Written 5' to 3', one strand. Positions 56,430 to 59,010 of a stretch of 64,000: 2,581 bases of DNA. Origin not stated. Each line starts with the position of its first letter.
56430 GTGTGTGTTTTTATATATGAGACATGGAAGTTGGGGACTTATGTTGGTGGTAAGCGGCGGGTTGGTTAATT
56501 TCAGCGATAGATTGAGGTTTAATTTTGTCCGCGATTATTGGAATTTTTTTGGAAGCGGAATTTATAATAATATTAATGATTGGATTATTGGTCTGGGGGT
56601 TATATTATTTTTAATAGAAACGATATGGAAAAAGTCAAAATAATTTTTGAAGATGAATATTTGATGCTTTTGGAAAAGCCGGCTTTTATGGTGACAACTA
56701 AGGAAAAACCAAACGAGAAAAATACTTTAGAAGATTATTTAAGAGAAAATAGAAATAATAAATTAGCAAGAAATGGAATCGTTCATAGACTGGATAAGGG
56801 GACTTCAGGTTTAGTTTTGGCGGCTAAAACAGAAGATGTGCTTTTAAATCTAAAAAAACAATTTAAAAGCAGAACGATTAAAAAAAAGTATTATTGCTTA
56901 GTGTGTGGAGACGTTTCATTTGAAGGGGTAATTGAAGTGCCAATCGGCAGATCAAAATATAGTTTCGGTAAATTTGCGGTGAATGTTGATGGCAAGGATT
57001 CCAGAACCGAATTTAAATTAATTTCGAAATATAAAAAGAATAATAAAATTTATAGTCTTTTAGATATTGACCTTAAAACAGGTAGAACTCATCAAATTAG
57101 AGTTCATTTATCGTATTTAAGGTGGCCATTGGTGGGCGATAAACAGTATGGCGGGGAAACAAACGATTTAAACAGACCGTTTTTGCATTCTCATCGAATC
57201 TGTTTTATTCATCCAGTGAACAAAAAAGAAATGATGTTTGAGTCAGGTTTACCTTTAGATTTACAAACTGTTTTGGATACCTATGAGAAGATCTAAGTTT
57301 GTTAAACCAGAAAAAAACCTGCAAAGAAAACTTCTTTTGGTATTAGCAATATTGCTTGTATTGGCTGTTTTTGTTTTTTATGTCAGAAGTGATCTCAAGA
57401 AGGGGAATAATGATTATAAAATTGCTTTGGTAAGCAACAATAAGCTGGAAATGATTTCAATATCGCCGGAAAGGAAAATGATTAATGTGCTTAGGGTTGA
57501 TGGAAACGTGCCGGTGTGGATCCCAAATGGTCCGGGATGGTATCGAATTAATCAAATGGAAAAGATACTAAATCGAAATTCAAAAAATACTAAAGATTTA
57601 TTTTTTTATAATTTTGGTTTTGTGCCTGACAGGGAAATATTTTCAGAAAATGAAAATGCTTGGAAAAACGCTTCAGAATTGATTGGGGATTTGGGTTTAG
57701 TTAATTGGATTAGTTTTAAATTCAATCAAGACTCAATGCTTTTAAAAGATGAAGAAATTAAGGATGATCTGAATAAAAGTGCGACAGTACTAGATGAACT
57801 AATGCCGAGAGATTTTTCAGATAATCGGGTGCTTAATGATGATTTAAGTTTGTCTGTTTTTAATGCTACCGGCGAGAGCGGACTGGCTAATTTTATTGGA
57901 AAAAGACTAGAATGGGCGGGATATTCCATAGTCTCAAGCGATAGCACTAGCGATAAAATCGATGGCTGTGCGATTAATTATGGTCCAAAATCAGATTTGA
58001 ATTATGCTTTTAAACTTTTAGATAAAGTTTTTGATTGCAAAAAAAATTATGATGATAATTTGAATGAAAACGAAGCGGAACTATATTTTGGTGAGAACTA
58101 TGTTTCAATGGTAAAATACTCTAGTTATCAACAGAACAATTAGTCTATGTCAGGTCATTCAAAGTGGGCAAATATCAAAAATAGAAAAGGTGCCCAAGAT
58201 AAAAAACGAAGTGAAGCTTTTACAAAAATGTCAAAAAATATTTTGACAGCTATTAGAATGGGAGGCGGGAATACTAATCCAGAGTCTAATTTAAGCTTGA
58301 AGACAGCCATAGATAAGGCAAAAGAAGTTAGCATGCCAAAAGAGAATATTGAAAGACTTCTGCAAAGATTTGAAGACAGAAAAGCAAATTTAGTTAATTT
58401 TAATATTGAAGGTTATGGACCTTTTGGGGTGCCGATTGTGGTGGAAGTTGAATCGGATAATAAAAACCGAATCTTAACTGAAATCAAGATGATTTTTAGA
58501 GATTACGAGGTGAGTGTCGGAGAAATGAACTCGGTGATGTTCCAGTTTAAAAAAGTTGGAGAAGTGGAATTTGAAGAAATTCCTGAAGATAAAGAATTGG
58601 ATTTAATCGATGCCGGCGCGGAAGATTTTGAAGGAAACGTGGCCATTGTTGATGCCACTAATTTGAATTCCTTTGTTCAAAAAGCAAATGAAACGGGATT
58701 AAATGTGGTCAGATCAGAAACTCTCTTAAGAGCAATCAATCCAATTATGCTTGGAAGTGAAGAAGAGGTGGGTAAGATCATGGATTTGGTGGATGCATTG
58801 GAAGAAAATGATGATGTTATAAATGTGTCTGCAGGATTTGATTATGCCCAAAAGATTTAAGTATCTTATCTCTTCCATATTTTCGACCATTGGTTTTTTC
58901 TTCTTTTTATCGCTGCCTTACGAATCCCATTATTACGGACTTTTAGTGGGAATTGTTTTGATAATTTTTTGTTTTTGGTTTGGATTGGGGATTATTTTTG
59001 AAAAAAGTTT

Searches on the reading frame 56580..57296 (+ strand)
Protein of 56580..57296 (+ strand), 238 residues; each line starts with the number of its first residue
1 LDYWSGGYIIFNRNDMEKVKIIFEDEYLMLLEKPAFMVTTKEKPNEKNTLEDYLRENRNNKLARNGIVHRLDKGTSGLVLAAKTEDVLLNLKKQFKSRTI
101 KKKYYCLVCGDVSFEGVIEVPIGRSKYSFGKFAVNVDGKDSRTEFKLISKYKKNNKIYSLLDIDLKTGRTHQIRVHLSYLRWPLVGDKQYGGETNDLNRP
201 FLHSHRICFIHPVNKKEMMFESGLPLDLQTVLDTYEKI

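Call 23: search_protein_families(library=pfam, proteins=[window:56580-57296:+], max_evalue=0.001)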
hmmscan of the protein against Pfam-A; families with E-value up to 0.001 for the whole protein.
window:56580-57296:+ (238 aa): 1 family
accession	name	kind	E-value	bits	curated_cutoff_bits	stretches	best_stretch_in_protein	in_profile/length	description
PF00849.27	PseudoU_synth_2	-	3.1e-31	109.1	26.8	1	28-178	2-151/152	RNA pseudouridylate synthase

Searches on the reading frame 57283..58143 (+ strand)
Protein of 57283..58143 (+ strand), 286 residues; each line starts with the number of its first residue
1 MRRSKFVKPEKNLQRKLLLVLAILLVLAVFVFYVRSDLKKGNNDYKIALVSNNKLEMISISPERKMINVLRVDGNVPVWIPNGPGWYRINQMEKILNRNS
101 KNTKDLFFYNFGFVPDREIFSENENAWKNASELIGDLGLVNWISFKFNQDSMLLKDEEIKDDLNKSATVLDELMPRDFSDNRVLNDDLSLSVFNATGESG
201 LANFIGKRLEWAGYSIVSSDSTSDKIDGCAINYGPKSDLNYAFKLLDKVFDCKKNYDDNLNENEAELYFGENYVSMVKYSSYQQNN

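Call 23: search_protein_families(library=pfam, proteins=[window:57283-58143:+], max_evalue=0.001)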
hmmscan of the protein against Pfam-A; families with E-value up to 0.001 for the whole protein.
window:57283-58143:+ (286 aa): 1 family
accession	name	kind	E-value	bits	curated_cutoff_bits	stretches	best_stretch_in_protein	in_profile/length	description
PF13399.11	LytR_C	-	0.00027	22.2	22.2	1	188-259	2-72/86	LytR cell envelope-related transcriptional attenuator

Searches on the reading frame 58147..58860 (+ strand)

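Call 23: search_protein_families(library=pfam, proteins=[window:58147-58860:+], max_evalue=0.001)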
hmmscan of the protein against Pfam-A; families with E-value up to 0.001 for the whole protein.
window:58147-58860:+ (237 aa): 2 families
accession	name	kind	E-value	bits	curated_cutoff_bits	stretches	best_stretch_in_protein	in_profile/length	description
PF01709.26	Transcrip_reg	-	2.8e-30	105.6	27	1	86-229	5-158/160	TACO1/YebC second and third domain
PF20772.2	TACO1_YebC_N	-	3e-26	92.1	36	1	5-75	1-70/73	TACO1/YebC protein N-terminal domain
